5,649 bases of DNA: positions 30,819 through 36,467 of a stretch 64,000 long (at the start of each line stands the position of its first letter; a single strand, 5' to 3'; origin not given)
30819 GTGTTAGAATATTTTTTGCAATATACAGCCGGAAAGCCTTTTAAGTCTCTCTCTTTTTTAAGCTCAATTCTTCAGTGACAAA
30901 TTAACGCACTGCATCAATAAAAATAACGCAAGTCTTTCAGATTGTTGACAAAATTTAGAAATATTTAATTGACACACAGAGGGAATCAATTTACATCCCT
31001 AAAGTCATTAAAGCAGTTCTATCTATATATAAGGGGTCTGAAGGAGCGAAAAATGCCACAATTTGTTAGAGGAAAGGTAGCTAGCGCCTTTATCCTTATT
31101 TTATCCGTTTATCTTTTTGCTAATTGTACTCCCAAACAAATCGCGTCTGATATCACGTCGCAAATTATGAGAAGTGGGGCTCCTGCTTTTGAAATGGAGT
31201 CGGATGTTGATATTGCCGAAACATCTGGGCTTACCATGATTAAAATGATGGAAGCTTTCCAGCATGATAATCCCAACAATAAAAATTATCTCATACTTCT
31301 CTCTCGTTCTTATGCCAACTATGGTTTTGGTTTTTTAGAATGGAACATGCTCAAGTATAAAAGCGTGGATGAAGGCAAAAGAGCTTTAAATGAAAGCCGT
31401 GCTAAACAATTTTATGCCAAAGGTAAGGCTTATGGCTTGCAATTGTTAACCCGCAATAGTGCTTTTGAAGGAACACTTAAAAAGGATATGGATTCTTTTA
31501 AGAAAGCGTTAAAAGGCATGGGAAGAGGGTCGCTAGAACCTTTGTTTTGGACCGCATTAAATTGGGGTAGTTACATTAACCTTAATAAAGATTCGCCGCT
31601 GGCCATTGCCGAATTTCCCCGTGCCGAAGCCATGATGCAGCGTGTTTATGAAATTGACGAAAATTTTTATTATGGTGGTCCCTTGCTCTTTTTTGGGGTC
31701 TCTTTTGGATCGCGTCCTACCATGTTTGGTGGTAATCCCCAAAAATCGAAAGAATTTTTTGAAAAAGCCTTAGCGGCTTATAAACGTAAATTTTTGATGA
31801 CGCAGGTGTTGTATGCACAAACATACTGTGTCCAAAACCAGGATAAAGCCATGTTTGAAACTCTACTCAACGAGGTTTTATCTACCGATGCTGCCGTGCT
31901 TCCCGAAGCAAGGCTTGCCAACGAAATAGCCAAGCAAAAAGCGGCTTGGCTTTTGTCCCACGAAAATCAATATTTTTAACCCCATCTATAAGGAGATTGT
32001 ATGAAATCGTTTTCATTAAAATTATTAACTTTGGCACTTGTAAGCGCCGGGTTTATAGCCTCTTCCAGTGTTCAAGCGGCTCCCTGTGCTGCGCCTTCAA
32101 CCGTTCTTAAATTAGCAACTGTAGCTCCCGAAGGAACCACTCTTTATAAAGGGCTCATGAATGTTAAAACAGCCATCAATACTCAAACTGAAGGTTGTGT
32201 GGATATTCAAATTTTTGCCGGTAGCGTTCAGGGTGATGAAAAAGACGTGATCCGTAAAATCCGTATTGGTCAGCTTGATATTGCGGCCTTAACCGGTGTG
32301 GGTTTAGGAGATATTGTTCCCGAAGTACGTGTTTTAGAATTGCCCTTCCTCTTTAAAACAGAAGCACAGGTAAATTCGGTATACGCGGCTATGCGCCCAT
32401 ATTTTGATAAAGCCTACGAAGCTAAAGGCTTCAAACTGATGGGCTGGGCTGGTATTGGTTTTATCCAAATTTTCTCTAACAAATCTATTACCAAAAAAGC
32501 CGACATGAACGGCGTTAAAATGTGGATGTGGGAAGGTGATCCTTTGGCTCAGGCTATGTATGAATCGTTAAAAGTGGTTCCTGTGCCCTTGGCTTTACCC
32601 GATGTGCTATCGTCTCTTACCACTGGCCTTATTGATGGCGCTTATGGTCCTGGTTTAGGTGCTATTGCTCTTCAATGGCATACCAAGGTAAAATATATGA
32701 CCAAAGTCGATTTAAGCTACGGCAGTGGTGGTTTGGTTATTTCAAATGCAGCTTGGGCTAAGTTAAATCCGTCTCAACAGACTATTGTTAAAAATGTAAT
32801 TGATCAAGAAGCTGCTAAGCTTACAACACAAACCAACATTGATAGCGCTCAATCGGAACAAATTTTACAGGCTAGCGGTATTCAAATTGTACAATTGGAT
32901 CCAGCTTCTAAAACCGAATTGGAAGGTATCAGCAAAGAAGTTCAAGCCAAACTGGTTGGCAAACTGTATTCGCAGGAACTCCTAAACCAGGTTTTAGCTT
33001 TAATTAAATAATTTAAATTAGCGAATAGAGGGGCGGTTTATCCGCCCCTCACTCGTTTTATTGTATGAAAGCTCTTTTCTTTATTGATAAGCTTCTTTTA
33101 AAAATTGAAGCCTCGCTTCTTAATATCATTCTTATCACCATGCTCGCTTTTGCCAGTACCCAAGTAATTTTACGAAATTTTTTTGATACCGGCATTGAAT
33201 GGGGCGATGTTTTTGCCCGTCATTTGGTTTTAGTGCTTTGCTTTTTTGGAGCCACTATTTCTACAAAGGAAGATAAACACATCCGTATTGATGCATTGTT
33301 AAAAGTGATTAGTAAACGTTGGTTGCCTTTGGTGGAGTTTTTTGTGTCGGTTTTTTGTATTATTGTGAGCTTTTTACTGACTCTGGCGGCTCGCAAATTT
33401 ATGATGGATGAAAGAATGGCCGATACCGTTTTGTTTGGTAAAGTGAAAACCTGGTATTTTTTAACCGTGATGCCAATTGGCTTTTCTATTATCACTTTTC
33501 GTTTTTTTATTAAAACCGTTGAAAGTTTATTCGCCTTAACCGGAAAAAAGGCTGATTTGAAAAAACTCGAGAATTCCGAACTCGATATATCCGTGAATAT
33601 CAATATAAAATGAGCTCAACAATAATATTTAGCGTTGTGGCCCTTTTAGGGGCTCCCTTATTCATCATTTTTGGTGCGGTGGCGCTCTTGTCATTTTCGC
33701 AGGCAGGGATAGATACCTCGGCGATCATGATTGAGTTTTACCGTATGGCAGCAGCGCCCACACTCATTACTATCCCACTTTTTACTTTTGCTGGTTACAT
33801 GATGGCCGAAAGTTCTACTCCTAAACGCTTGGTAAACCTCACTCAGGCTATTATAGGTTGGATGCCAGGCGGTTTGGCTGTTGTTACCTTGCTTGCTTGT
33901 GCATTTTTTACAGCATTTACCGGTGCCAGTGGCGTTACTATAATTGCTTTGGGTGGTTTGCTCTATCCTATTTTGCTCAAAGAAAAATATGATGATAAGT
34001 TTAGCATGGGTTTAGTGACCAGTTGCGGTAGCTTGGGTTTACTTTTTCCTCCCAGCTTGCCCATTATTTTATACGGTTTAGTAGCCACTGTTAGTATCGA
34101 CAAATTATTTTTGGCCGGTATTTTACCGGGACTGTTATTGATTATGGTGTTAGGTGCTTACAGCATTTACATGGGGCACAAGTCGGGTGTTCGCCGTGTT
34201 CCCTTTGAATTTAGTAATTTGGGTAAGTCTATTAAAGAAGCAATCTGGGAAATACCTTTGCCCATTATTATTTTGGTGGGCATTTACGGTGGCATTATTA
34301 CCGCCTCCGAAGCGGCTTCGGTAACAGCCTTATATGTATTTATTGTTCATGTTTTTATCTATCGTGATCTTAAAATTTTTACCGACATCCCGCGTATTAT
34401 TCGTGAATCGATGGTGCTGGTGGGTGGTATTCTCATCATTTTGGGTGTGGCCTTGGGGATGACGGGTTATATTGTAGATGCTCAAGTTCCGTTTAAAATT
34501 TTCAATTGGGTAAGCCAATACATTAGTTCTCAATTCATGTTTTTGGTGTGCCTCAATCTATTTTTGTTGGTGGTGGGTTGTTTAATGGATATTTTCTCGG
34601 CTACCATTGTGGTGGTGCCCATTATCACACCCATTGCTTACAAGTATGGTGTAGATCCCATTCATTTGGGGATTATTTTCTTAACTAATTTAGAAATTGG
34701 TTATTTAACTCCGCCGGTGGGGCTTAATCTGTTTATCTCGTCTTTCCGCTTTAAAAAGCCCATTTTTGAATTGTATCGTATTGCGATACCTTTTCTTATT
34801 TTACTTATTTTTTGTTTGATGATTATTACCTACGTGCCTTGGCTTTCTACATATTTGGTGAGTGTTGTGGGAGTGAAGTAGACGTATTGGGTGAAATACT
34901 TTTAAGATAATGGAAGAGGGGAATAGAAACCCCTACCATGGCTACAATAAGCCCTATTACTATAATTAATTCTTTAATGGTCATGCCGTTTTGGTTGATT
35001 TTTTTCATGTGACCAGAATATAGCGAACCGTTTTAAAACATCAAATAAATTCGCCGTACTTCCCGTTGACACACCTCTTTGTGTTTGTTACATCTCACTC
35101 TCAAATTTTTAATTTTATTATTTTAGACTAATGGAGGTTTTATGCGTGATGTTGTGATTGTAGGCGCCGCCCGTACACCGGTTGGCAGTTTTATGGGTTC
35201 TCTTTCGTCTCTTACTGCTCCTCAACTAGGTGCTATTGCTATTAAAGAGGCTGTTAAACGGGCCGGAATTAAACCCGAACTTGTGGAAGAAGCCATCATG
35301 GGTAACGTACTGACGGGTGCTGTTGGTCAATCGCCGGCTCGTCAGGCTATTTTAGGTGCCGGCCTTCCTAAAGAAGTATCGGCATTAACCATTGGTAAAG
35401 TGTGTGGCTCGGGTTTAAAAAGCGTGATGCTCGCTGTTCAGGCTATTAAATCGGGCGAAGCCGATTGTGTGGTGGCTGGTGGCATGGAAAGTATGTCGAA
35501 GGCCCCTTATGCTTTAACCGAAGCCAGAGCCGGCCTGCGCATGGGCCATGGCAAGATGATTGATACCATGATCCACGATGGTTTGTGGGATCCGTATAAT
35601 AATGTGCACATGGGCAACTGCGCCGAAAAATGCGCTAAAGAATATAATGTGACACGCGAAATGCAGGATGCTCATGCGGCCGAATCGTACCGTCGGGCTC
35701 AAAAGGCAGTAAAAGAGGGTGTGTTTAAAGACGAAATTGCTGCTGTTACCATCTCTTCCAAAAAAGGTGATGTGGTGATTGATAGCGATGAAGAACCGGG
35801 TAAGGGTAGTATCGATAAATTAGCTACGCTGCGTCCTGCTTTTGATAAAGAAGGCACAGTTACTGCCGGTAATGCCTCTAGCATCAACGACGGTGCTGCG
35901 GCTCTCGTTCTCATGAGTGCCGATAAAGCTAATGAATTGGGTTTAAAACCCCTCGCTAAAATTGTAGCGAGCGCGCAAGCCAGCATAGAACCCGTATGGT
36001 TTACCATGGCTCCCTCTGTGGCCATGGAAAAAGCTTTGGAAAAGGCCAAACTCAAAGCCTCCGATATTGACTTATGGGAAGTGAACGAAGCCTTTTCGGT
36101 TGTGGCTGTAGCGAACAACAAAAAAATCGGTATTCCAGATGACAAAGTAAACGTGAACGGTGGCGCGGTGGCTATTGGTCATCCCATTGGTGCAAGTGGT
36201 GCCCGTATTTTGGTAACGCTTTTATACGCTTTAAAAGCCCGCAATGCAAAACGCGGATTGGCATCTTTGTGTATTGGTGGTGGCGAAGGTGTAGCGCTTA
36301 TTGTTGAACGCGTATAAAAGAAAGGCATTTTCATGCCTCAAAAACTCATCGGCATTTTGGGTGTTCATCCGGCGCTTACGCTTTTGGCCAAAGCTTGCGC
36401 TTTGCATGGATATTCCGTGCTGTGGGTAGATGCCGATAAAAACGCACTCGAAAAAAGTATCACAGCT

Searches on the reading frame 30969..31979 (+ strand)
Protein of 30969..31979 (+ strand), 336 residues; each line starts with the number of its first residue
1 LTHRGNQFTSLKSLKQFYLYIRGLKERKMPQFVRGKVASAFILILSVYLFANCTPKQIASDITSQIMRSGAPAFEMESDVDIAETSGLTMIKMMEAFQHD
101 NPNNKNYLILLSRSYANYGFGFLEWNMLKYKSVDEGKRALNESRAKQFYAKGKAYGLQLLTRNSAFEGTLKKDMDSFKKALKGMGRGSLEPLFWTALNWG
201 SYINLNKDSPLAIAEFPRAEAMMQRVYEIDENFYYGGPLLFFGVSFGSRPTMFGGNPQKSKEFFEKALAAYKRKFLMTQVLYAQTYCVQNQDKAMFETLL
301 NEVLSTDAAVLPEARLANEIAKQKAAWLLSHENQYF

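Call 34: search_protein_families(library=pfam, proteins=[window:30969-31979:+], max_evalue=0.001)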
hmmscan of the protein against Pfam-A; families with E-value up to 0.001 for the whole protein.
window:30969-31979:+ (336 aa): 1 family
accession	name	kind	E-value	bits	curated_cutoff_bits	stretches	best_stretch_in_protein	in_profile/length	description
PF16811.11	TAtT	-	6.6e-74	249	26.5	1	77-336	2-263/263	TRAP transporter T-component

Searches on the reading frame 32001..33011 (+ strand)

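Call 34: search_protein_families(library=pfam, proteins=[window:32001-33011:+], max_evalue=0.001)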
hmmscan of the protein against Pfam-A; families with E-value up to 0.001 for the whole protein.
window:32001-33011:+ (336 aa): 1 family
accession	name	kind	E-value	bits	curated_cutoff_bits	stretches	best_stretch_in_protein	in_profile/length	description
PF03480.18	DctP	-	6.9e-45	154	23.4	1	39-317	2-281/286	Bacterial extracellular solute-binding protein, family 7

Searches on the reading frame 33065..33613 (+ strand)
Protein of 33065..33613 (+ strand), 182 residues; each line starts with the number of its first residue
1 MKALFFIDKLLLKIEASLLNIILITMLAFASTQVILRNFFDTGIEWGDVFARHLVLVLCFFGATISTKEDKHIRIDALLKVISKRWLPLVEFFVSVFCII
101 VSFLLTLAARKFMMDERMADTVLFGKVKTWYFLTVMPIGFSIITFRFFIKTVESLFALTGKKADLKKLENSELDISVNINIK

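Call 34: search_protein_families(library=pfam, proteins=[window:33065-33613:+], max_evalue=0.001)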
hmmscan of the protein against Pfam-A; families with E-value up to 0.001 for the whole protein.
window:33065-33613:+ (182 aa): 1 family
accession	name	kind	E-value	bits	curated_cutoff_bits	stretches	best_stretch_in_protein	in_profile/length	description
PF04290.18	DctQ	-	2e-21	76.7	28.3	1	26-155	1-130/132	Tripartite ATP-independent periplasmic transporters, DctQ component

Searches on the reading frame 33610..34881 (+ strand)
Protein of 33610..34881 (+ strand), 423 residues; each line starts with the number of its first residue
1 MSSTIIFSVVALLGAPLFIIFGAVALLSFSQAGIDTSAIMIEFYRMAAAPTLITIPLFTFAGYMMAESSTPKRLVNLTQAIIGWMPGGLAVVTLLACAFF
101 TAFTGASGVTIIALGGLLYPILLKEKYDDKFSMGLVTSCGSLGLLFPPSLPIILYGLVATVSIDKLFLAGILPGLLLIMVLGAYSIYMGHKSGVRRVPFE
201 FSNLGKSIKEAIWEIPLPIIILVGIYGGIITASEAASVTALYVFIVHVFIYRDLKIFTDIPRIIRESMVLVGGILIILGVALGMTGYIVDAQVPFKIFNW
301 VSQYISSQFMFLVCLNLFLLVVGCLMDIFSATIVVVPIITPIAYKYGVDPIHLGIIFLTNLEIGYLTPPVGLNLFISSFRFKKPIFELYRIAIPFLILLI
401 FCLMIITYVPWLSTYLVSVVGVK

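Call 34: search_protein_families(library=pfam, proteins=[window:33610-34881:+], max_evalue=0.001)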
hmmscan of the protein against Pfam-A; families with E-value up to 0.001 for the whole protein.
window:33610-34881:+ (423 aa): 1 family
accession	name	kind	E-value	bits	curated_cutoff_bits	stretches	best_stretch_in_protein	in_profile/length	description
PF06808.19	DctM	-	6.2e-84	282.7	23.8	1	5-412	2-413/413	Tripartite ATP-independent periplasmic transporter, DctM component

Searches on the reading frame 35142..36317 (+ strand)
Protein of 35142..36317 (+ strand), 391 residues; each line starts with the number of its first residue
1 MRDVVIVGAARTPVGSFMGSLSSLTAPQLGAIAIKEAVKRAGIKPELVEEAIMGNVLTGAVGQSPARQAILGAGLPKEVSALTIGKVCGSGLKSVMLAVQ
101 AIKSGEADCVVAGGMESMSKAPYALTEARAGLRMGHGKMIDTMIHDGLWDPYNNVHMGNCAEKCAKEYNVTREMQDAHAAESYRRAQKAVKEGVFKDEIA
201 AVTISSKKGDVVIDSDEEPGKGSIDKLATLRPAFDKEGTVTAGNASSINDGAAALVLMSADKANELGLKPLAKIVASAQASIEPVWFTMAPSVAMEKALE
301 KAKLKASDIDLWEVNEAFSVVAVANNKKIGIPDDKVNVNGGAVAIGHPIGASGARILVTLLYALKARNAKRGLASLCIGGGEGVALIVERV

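Call 34: search_protein_families(library=pfam, proteins=[window:35142-36317:+], max_evalue=0.001)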
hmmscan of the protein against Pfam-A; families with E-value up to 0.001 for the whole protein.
window:35142-36317:+ (391 aa): 4 families
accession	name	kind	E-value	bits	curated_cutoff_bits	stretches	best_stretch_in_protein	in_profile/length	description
PF00108.29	Thiolase_N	-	6.4e-101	337.5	26.4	1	4-260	1-259/260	Thiolase, N-terminal domain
PF02803.24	Thiolase_C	-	1.8e-46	157.2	27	1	268-390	1-123/123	Thiolase, C-terminal domain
PF00109.32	ketoacyl-synt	-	4.9e-06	26.8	20.8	1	83-120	169-206/252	Beta-ketoacyl synthase, N-terminal domain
PF22691.2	Thiolase_C_1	-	5.4e-06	26.6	28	0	278-330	7-59/144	Thiolase C-terminal domain-like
